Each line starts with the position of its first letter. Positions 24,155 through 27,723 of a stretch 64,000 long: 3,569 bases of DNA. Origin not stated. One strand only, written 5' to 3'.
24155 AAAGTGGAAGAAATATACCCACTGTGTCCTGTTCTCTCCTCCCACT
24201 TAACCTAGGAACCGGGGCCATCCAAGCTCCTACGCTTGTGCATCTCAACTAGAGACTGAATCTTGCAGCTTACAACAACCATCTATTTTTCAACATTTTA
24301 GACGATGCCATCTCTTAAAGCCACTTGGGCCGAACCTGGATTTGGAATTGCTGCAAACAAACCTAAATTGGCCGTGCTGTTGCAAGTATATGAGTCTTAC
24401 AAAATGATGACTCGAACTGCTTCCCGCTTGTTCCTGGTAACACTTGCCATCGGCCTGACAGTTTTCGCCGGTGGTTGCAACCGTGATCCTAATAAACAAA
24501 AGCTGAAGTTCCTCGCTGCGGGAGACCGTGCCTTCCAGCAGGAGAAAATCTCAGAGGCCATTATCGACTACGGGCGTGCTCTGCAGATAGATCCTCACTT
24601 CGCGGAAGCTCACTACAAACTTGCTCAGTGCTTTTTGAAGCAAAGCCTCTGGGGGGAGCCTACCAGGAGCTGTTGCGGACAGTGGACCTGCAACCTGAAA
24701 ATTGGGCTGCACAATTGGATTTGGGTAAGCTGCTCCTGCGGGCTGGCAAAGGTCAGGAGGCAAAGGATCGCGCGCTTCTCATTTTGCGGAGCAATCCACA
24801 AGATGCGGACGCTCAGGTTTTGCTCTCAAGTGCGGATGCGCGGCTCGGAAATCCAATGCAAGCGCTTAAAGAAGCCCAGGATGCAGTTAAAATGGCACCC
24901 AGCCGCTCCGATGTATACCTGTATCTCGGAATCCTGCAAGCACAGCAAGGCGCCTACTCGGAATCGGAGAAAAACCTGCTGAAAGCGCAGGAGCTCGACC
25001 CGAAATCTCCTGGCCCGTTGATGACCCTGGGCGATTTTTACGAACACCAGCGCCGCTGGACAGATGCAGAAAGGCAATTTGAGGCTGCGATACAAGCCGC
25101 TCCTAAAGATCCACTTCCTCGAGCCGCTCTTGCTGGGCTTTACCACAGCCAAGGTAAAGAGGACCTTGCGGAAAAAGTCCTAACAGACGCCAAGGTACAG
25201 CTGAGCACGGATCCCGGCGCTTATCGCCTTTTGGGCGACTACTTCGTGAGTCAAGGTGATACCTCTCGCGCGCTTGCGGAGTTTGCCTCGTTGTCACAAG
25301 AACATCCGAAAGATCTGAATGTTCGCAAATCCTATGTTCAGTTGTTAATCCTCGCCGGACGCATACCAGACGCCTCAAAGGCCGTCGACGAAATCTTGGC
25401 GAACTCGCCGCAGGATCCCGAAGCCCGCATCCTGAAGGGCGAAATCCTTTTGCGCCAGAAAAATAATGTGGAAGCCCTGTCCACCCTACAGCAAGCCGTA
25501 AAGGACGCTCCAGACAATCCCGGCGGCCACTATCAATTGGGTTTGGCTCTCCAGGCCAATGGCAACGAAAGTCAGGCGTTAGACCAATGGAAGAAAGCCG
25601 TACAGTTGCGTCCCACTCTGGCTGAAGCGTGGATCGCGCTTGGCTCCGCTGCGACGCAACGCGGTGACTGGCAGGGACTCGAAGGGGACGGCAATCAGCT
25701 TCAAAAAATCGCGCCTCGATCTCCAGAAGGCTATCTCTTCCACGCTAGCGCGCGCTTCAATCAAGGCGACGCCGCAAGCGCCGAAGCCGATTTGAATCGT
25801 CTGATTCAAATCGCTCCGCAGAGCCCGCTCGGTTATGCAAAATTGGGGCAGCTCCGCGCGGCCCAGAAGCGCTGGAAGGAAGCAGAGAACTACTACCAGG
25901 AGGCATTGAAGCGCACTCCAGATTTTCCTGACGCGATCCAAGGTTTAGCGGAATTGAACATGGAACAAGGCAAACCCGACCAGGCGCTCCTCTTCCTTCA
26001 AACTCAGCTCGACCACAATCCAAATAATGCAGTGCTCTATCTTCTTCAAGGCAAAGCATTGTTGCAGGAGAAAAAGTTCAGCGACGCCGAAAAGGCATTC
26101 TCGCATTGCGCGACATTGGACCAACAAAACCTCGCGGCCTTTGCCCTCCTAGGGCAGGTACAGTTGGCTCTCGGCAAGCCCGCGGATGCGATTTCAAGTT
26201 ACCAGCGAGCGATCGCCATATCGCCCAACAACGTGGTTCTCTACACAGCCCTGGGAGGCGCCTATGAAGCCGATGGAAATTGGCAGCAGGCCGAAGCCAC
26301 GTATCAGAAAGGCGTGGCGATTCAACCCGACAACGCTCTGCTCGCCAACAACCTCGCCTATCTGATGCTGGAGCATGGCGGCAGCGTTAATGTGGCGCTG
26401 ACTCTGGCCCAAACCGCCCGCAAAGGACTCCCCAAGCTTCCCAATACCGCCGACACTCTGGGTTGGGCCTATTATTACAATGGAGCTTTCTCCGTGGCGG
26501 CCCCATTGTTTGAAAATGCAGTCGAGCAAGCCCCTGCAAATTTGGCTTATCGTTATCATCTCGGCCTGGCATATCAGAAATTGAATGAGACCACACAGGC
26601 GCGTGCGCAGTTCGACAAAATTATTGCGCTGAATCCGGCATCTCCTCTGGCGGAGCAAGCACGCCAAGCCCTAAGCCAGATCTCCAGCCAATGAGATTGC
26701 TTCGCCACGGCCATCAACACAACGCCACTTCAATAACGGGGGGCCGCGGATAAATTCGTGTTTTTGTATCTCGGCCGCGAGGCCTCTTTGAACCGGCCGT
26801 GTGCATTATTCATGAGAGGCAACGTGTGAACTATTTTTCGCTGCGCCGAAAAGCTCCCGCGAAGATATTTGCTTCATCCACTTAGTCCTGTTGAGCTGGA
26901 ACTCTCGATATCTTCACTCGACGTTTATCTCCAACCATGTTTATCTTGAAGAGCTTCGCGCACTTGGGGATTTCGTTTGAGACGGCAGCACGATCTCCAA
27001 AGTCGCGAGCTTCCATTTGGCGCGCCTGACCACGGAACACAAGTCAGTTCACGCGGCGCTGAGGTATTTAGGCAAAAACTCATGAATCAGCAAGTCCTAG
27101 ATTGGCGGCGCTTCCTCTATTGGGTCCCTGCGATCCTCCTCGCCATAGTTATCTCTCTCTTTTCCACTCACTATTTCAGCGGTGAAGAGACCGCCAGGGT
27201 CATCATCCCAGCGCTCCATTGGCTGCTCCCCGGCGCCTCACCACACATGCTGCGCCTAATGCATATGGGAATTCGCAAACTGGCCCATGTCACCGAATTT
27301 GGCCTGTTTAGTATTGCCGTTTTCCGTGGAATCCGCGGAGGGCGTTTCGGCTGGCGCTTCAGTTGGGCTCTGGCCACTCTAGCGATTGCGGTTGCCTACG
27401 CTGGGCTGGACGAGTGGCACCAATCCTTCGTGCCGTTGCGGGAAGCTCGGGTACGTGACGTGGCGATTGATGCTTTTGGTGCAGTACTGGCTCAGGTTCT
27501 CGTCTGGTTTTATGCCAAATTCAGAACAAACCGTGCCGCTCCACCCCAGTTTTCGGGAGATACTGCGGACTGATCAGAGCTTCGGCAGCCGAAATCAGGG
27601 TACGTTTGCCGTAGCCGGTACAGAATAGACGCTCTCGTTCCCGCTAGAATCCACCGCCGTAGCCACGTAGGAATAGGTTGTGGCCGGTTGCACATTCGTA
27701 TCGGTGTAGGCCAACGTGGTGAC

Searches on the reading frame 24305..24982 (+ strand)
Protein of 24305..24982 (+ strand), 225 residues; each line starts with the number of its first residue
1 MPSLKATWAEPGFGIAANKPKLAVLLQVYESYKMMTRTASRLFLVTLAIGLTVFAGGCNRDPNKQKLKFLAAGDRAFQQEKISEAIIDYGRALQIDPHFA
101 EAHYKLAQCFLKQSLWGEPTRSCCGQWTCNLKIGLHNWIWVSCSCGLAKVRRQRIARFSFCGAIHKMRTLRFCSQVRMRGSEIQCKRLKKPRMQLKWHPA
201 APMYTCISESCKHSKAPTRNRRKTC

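Call 17: search_protein_families(library=pfam, proteins=[window:24305-24982:+], max_evalue=0.00001)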
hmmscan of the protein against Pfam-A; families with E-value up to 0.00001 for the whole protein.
window:24305-24982:+ (225 aa): 2 families
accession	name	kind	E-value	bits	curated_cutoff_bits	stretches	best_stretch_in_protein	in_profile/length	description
PF13414.12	TPR_11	-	4.3e-10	39.6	26.8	1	73-113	1-41/42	TPR repeat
PF00515.34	TPR_1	-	5.8e-06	26.3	27.8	0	77-99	12-34/34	Tetratricopeptide repeat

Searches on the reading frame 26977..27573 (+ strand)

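Call 17: search_protein_families(library=pfam, proteins=[window:26977-27573:+], max_evalue=0.00001)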
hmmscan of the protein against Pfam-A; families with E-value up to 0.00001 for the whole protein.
window:26977-27573:+ (198 aa): 1 family
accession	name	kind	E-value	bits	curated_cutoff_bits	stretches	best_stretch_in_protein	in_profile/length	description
PF04892.17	VanZ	-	2.8e-13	51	30.1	1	54-178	7-124/126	VanZ like family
